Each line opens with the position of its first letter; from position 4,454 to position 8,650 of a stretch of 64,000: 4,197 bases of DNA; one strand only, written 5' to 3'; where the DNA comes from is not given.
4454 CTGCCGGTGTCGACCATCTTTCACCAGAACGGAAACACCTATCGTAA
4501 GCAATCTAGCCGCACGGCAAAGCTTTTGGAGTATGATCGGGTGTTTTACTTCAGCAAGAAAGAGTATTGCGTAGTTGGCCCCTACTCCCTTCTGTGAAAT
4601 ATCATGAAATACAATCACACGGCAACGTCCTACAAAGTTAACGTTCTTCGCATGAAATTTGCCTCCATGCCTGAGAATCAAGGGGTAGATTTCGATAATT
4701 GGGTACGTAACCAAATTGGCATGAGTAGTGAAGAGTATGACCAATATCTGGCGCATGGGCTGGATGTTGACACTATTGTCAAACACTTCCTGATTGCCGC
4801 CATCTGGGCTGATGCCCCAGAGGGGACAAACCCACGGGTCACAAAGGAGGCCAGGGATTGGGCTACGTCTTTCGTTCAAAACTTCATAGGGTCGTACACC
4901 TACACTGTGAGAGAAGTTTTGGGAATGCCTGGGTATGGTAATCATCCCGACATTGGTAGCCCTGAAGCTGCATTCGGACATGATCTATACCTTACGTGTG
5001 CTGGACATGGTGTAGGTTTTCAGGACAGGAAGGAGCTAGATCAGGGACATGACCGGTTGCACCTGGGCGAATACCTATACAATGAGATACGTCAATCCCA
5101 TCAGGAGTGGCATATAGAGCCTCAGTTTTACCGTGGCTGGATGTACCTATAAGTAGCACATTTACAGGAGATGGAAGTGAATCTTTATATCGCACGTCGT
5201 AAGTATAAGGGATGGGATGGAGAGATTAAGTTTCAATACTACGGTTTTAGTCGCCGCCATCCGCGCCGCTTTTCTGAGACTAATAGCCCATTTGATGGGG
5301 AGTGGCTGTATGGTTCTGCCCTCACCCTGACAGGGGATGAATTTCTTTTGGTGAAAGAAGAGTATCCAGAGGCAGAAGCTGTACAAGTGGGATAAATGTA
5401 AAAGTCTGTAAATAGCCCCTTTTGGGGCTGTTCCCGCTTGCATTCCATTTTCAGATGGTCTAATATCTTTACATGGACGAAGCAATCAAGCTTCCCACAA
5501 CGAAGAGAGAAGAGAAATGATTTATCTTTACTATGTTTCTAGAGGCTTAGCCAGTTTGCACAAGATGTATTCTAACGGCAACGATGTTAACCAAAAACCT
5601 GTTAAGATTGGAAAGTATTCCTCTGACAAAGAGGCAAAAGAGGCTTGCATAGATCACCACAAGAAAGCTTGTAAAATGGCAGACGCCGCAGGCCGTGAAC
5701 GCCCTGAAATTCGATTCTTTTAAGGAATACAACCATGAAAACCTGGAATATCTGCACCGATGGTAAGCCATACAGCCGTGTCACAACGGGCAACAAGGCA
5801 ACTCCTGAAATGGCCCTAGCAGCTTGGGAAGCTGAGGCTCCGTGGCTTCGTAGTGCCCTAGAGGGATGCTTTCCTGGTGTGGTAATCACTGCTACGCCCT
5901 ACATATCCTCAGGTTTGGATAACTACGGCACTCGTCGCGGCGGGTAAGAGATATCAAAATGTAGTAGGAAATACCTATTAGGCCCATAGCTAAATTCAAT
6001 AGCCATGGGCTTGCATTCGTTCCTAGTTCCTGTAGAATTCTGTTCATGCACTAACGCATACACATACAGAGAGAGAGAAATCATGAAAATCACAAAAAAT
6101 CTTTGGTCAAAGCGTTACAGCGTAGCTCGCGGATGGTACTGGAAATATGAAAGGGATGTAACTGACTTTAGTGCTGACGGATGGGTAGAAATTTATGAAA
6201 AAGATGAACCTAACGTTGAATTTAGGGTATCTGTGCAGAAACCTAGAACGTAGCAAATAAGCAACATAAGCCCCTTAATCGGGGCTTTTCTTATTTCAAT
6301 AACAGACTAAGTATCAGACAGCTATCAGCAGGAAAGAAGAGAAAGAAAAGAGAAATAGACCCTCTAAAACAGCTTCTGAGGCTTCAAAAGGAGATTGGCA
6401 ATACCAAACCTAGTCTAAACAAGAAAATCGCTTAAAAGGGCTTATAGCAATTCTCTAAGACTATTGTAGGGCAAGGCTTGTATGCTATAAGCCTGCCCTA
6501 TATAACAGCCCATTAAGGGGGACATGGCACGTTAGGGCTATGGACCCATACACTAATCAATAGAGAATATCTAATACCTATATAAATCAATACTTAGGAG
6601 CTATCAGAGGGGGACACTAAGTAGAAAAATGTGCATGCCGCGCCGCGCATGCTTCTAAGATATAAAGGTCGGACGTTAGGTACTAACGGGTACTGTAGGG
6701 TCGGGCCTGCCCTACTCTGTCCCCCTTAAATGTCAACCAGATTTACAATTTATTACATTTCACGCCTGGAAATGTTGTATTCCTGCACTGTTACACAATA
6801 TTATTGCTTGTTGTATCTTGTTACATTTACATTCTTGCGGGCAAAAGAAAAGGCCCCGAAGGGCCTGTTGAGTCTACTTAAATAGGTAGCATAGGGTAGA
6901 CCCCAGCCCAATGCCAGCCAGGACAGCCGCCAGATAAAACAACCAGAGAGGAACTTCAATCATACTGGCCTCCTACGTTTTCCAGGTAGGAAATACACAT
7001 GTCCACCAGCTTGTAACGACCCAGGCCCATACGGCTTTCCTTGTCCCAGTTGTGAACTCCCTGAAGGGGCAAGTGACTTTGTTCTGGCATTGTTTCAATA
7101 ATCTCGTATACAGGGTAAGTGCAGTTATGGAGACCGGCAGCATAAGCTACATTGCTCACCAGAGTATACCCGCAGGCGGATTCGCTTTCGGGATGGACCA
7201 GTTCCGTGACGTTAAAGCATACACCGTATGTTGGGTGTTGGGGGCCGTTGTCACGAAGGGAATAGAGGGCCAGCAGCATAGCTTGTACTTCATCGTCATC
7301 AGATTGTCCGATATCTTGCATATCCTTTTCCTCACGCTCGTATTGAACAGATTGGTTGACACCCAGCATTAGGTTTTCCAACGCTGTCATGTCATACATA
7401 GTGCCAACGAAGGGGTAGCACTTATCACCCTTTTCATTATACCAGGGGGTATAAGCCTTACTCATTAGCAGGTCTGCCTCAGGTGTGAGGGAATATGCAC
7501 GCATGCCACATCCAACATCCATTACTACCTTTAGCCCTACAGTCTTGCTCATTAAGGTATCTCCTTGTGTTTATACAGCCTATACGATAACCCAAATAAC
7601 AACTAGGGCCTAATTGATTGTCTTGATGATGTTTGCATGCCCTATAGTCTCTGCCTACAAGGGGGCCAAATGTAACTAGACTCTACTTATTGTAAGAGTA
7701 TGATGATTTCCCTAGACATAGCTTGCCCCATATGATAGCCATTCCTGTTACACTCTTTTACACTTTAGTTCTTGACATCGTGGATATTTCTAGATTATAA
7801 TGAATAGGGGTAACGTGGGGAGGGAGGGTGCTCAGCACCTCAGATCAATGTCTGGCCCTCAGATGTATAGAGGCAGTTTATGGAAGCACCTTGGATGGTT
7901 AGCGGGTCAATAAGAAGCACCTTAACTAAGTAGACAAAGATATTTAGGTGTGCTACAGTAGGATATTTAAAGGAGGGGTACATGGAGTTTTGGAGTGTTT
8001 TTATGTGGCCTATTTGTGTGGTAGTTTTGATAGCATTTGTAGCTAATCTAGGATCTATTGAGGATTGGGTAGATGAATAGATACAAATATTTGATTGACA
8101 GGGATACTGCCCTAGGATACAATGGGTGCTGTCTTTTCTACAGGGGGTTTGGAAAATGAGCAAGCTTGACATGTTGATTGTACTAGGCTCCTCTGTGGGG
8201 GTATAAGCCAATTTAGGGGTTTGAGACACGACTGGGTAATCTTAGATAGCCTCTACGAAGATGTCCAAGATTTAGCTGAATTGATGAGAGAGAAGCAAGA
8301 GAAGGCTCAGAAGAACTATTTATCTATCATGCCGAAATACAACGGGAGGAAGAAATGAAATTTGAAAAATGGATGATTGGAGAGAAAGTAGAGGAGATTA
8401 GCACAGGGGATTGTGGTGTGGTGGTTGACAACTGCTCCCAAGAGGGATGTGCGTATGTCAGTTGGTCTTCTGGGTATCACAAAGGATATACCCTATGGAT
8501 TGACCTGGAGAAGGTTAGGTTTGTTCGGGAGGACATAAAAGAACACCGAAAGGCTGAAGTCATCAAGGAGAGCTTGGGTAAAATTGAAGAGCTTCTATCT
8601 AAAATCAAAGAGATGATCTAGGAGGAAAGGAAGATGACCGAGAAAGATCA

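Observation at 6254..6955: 700-bp ORF-free, repeat- and hairpin-dense region (candidate origin or structured RNA)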

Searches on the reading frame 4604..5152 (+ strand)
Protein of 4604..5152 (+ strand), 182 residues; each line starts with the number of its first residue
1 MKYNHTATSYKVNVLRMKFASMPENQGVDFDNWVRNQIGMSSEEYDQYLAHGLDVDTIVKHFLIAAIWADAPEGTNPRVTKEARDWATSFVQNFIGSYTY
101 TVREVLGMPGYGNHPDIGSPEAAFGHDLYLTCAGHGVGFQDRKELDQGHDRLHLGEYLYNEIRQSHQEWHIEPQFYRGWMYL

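Call 13: search_protein_families(library=phrogs, proteins=[window:4604-5152:+])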
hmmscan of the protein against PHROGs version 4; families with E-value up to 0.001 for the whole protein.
window:4604-5152:+ (182 aa): 2 families
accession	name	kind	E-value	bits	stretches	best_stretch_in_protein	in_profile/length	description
phrog_1915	-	unknown function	1.1e-20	75.4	1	51-170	5-136/141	-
phrog_20867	-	unknown function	0.00096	20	0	121-148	130-157/193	-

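Call 18: find_related_loci(query=window:4604-5152:+, collection=viral_contigs, flank=6000)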
Query window:4604-5152:+ (182 aa) in viral_contigs; peptide patterns used: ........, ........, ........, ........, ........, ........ (x = any residue, [..] = any of these).
4 stretches matched a pattern; 3 encode a relative of the query (tblastn E <= 1e-3); 3 distinct loci.
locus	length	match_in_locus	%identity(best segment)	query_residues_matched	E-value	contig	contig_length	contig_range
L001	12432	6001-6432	41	34-182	2e-29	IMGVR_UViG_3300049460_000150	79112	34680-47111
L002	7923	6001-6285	41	54-145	1e-16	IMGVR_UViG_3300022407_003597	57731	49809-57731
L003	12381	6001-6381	46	55-182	4e-27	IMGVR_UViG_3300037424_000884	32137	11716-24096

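Call 22: search_dna_similar(query=window:4604-5152:+, collection=phages, mode=protein, max_rows=25, max_evalue=0.001)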
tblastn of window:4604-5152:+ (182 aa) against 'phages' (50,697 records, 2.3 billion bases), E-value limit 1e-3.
Records with a match: 14; places in all: 14; records where one place covers at least 80% of the query: 0.
Best place of each record, by identity: <60% 14.
By first word of the organism name: Burkholderia 8; Xanthomonas 2; Vibrio 2; Stenotrophomonas 1; Clavibacter 1.
By host as written in the record: Burkholderia cenocepacia 4; Burkholderia cenocepacia C6433 2; Xanthomonas campestris pv. campestris GBBC 1412 2; - 1; Burkholderia cepacia 1; Stenotrophomonas maltophilia 1; Clavibacter michiganensis subsp. michiganensis 1; Vibrio coralliilyticus 1; and 1 more.
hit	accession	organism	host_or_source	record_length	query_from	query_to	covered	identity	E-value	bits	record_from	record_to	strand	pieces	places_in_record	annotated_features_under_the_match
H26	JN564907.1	Burkholderia phage vB_BceS_AH2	Burkholderia cenocepacia C6433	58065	55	182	70%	52.3%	6e-40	149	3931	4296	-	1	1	hypothetical protein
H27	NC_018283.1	Burkholderia phage vB_BceS_AH2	Burkholderia cenocepacia C6433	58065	55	182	70%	52.3%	6e-40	149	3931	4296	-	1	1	hypothetical protein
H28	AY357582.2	Burkholderia phage BcepNazgul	-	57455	55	182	70%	49.6%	2e-33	130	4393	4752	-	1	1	hypothetical protein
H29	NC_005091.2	Burkholderia phage BcepNazgul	Burkholderia cepacia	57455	55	182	70%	49.6%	2e-33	130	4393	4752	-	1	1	hypothetical protein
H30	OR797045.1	Stenotrophomonas phage vB_SmaS_Bhz60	Stenotrophomonas maltophilia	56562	55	182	70%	43.0%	4e-21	95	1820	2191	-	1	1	hypothetical protein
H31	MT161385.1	Xanthomonas phage FoX4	Xanthomonas campestris pv. campestris ...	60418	53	182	71%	41.5%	3e-20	92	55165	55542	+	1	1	hypothetical protein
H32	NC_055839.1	Xanthomonas phage FoX4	Xanthomonas campestris pv. campestris ...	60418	53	182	71%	41.5%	3e-20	92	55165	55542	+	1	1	hypothetical protein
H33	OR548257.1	Clavibacter phage 33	Clavibacter michiganensis subsp. ...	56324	55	182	70%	39.8%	5e-18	86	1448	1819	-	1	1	hypothetical protein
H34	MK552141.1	Burkholderia phage BcepSauron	Burkholderia cenocepacia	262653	55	148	52%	43.7%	4e-15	78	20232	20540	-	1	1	hypothetical protein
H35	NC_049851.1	Burkholderia phage BcepSauron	Burkholderia cenocepacia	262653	55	148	52%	43.7%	4e-15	78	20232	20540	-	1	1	hypothetical protein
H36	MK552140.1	Burkholderia phage BcepSaruman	Burkholderia cenocepacia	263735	55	148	52%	43.7%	4e-15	78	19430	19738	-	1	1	hypothetical protein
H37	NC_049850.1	Burkholderia phage BcepSaruman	Burkholderia cenocepacia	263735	55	148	52%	43.7%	4e-15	78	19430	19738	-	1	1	hypothetical protein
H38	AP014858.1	Vibrio phage RYC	Vibrio coralliilyticus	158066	60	146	48%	34.1%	1e-5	50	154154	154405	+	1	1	hypothetical protein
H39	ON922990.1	Vibrio phage VPMCC14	Vibrio sp.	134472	63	146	46%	35.2%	3e-4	46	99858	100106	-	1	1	hypothetical protein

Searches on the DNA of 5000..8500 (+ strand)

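Call 5: search_dna_similar(query=window:5000-8500:+, collection=phages, mode=near, max_rows=30)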
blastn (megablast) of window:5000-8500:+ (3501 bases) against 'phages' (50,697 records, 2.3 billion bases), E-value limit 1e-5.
No match.

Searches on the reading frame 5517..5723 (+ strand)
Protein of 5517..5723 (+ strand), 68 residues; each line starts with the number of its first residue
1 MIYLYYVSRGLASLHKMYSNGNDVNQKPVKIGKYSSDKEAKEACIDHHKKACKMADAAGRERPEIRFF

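Call 25: search_protein_families(library=pfam, proteins=[window:5517-5723:+], max_evalue=0.1)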
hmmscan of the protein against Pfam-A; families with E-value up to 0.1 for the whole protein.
window:5517-5723:+ (68 aa): 1 family
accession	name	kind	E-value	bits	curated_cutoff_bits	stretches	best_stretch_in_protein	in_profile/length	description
PF00847.26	AP2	-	0.041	14.6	33.3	1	21-52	23-52/54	AP2 domain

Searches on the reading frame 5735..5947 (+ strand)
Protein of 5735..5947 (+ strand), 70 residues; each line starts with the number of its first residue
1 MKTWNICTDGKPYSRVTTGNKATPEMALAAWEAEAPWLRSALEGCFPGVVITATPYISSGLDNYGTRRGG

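Call 25: search_protein_families(library=pfam, proteins=[window:5735-5947:+], max_evalue=0.1)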
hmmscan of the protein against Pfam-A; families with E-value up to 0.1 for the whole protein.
window:5735-5947:+ (70 aa): 0 families

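Call 78: find_encoding_contigs(protein=window:5735-5947:+, flank=10000, max_places=10)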
Protein window:5735-5947:+ (70 aa): 8 contigs read that carry it; 8 places shown.
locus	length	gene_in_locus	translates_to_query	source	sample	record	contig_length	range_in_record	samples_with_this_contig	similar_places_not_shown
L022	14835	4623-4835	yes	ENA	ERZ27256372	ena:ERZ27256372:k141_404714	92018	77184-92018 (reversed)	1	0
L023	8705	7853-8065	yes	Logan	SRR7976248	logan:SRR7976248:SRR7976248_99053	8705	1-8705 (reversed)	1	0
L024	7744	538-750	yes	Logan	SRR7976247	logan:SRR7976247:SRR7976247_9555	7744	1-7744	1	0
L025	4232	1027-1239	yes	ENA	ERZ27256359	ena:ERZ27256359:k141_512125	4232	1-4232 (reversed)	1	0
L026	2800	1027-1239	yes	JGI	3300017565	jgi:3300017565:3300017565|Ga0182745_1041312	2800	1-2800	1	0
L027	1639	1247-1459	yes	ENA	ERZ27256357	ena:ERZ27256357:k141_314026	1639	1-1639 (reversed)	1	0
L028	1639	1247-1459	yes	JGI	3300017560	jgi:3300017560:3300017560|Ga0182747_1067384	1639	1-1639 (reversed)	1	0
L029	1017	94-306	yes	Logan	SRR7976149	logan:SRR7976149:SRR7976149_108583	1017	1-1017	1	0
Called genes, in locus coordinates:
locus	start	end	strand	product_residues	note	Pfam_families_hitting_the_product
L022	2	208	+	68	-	?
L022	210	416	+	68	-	-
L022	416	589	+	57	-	-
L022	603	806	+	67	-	-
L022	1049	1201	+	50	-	-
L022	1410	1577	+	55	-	-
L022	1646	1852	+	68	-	-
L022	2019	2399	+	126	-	PF19698:DUF6197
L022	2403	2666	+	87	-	-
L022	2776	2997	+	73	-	-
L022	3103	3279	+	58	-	-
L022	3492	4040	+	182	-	-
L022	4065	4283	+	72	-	-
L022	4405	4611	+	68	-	-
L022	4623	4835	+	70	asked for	-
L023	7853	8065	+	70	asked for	-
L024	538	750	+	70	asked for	-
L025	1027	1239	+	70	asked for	-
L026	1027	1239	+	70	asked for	-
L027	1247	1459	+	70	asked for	-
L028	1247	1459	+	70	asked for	-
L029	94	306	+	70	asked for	-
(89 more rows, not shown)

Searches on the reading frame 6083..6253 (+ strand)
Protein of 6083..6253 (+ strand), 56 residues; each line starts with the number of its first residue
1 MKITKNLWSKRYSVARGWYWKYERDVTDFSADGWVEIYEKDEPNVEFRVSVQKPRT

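Call 25: search_protein_families(library=pfam, proteins=[window:6083-6253:+], max_evalue=0.1)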
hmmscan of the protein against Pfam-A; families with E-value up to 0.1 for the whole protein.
window:6083-6253:+ (56 aa): 0 families

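Call 119: find_encoding_contigs(protein=window:6083-6253:+, flank=3000, max_places=10)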
Protein window:6083-6253:+ (56 aa): 5 contigs read that carry it; 5 places shown.
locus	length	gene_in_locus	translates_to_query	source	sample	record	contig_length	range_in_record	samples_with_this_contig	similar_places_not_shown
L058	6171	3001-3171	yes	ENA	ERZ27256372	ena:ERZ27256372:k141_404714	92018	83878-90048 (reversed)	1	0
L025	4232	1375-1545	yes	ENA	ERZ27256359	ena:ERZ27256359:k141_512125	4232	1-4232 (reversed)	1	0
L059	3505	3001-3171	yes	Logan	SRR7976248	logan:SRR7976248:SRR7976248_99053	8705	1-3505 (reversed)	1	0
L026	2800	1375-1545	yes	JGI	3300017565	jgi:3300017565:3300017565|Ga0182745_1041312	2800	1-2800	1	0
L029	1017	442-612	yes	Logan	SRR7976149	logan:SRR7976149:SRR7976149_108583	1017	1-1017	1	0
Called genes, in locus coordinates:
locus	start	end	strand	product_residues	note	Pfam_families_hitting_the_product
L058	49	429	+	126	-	PF19698:DUF6197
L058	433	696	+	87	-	-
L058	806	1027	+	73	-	-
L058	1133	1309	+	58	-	-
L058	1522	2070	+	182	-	-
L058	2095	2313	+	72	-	-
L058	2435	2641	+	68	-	-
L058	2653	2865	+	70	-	-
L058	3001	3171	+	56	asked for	-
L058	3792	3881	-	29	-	-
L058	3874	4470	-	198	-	-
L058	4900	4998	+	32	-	-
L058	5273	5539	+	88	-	-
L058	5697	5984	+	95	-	-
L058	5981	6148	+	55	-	-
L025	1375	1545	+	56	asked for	-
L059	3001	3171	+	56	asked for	-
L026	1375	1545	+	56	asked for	-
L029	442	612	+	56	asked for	-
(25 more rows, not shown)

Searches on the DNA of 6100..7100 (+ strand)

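Call 4: search_rna_families(source=window, start=6100, end=7100, threshold=evalue, max_evalue=10, show_alignments=3)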
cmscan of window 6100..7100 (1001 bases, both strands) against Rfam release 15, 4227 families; matches with E-value up to 10: 10.
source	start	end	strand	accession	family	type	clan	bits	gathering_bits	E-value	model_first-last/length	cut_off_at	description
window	6841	6869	-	RF00489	ctRNA_p42d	Gene; antisense;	-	19.9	50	0.21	1-46/46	no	ctRNA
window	6771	6878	+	RF00121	MicC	Gene; sRNA;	-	19.9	90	3.5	1-123/123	no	MicC RNA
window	6220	6298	+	RF02077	STnc220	Gene; sRNA;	-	17.3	60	7.5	1-79/79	no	Salmonella enterica sRNA STnc220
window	6456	6515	+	RF03327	mir-1266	Gene; miRNA;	-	16.9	70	4.6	1-82/82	no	mir-1266 microRNA precursor family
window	6200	6294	+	RF01859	Phe_leader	Cis-reg; leader;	-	16.9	55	7.1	1-125/125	no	Phenylalanine leader peptide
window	6852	6875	-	RF01716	PhotoRC-I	Cis-reg;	-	16.1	45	0.25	1-44/44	no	PhotoRC-I RNA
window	6188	6303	+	RF02502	Atu_C8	Gene; sRNA;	-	15.8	50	5.4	1-122/122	no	Rhizobiales sRNA Atu_C8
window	6836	6894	-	RF00519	suhB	Gene; sRNA;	CL00108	15.4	41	2.8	1-77/77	no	Makes More Granules Regulator RNA (mmgR)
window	6848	6875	-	RF02438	SpF51_sRNA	Gene; sRNA;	-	15.4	50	9.5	1-45/45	no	Streptococcus sRNA SpF51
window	6281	6352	+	RF02444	SpR10_sRNA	Gene; sRNA;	-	13.7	50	8.8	1-47/47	no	Streptococcus sRNA SpR10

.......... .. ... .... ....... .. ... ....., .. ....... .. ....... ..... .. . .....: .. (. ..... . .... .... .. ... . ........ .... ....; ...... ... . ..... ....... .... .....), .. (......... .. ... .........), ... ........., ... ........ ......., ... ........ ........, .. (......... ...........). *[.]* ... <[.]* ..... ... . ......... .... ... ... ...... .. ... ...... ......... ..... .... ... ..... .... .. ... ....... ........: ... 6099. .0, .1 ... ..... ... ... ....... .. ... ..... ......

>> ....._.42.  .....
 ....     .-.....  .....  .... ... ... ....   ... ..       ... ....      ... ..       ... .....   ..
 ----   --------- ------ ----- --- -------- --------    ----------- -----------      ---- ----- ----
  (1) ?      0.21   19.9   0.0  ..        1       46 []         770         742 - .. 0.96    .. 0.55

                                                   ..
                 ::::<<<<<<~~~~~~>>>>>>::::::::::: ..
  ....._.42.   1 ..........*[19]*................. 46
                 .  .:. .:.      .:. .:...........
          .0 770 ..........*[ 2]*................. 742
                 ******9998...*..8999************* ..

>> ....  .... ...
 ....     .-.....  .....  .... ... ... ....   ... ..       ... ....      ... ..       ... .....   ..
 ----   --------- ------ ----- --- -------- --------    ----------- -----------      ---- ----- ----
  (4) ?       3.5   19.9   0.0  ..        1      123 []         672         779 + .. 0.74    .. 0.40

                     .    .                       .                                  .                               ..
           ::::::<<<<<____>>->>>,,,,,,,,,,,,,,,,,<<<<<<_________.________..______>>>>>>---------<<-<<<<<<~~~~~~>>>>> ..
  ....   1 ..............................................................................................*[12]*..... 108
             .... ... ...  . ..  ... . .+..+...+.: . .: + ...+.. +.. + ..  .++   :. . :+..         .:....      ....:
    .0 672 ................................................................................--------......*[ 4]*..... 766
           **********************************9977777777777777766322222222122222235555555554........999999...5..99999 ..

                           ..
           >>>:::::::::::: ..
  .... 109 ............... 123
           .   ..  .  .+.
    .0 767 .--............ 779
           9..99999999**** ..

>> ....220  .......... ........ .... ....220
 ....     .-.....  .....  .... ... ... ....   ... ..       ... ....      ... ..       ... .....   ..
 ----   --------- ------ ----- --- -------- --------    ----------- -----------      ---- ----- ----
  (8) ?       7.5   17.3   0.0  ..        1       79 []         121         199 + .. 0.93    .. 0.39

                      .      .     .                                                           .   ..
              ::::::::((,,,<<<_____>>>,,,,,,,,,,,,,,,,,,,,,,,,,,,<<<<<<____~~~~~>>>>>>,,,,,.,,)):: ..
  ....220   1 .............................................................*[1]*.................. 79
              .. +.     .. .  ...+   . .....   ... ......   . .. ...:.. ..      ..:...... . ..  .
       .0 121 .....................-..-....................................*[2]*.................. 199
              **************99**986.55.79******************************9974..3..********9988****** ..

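Call 12: search_dna_similar(query=window:6200-7000:+, collection=phages, mode=distant, max_rows=30)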
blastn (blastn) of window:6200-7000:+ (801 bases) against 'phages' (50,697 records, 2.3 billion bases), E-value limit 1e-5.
No match.

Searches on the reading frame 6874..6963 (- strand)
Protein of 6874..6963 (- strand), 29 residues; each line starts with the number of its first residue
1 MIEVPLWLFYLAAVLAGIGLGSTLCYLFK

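Call 25: search_protein_families(library=pfam, proteins=[window:6874-6963:-], max_evalue=0.1)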
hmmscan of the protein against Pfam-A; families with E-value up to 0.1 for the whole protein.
window:6874-6963:- (29 aa): 0 families
